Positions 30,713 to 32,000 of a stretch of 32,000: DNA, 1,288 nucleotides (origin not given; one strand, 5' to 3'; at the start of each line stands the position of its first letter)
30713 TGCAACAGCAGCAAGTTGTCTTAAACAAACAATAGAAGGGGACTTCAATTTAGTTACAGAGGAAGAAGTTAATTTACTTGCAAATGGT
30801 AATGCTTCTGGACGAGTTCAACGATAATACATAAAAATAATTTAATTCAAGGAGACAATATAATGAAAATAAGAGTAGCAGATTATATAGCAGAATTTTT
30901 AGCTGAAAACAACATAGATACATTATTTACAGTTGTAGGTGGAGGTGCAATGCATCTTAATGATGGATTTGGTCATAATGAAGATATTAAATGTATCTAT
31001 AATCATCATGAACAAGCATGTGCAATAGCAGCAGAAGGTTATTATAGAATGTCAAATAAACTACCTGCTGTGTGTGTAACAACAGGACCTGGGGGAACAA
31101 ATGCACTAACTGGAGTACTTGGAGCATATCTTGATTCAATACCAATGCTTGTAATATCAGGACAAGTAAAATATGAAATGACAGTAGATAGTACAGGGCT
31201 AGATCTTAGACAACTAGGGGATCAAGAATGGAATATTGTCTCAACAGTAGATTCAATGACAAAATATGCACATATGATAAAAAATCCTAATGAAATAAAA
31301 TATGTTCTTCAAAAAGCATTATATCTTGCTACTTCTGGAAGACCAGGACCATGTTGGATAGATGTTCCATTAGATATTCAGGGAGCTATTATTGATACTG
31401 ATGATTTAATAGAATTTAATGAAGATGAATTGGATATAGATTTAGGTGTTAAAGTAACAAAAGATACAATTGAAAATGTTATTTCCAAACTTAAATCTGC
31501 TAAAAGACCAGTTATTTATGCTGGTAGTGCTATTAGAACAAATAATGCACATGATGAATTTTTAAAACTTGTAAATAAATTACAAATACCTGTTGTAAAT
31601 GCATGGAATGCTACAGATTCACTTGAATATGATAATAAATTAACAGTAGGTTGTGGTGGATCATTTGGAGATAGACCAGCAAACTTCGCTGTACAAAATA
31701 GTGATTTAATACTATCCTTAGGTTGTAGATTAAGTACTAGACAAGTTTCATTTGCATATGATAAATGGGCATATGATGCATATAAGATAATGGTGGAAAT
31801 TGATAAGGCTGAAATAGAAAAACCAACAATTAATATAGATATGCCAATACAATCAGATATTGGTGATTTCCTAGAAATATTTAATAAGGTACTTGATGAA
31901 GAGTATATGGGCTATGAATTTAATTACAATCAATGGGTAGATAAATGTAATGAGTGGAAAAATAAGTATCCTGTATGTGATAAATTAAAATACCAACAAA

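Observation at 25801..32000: CDP-3,6-dideoxyhexose cassette extended by aldolase-like, KdgK-like and YerE-like ThDP enzymes in a methanogen: candidate undescribed deoxysugar pathway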

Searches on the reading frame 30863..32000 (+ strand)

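Call 7: search_protein_families(library=pfam, proteins=[window:30863-32000:+], max_evalue=0.01)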
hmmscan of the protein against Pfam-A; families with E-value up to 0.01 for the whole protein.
window:30863-32000:+ (379 aa): 2 families
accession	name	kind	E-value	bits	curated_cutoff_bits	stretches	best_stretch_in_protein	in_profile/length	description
PF02776.23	TPP_enzyme_N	-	3.9e-35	120.6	26.8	1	4-108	2-106/119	Thiamine pyrophosphate enzyme, N-terminal TPP binding domain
PF00205.28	TPP_enzyme_M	-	1.5e-31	109.4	30.4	1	203-338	1-135/137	Thiamine pyrophosphate enzyme, central domain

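Call 8: search_protein_families(library=ncbifam, proteins=[window:30863-32000:+], max_evalue=0.01)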
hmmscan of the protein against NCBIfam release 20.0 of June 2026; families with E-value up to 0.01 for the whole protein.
window:30863-32000:+ (379 aa): 52 families (the best 25 are shown)
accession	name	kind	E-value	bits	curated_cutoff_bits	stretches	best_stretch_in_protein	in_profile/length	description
TIGR00118.1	acolac_lg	equivalog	2.6e-73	247.3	538.35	1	5-371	3-352/557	biosynthetic-type acetolactate synthase large subunit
NF004710.0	PRK06048.1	equivalog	1.4e-70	238.4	976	1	2-372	7-358/561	acetolactate synthase large subunit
NF006319.0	PRK08527.1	equivalog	2.3e-67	227.7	905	1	2-371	3-357/565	acetolactate synthase large subunit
NF005584.0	PRK07282.1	equivalog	1.4e-65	221.9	970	1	6-374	13-364/566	acetolactate synthase large subunit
NF004919.0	PRK06276.1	equivalog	4.8e-64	216.7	866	1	5-368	3-353/582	acetolactate synthase large subunit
NF005058.0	PRK06466.1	equivalog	1.5e-63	215.2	951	1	5-371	6-363/574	acetolactate synthase 3 large subunit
NF006524.0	PRK08978.1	equivalog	7e-62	209.4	738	1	6-370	4-342/548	acetolactate synthase 2 catalytic subunit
NF005860.0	PRK07789.1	equivalog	1.5e-59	201.9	881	1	5-371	36-391/615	acetolactate synthase large subunit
NF005651.0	PRK07418.1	subfamily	1.5e-59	201.8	942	1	6-372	22-380/617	acetolactate synthase large subunit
NF005228.0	PRK06725.1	equivalog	7.7e-58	196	991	1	5-376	18-370/571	acetolactate synthase large subunit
NF006525.0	PRK08979.1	equivalog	1.2e-57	195.6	1084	1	5-369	6-361/572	acetolactate synthase 3 large subunit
NF006016.1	PRK08155.1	equivalog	1.9e-57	195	870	1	3-371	3-351/554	acetolactate synthase large subunit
NF005364.0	PRK06882.1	equivalog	7.6e-57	193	1083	1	2-368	3-360/574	acetolactate synthase 3 large subunit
NF006581.0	PRK09107.1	equivalog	3.7e-56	190.6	974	1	6-369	14-369/595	acetolactate synthase 3 large subunit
NF005039.0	PRK06456.1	equivalog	4.9e-55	187.1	868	1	8-369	7-360/572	acetolactate synthase large subunit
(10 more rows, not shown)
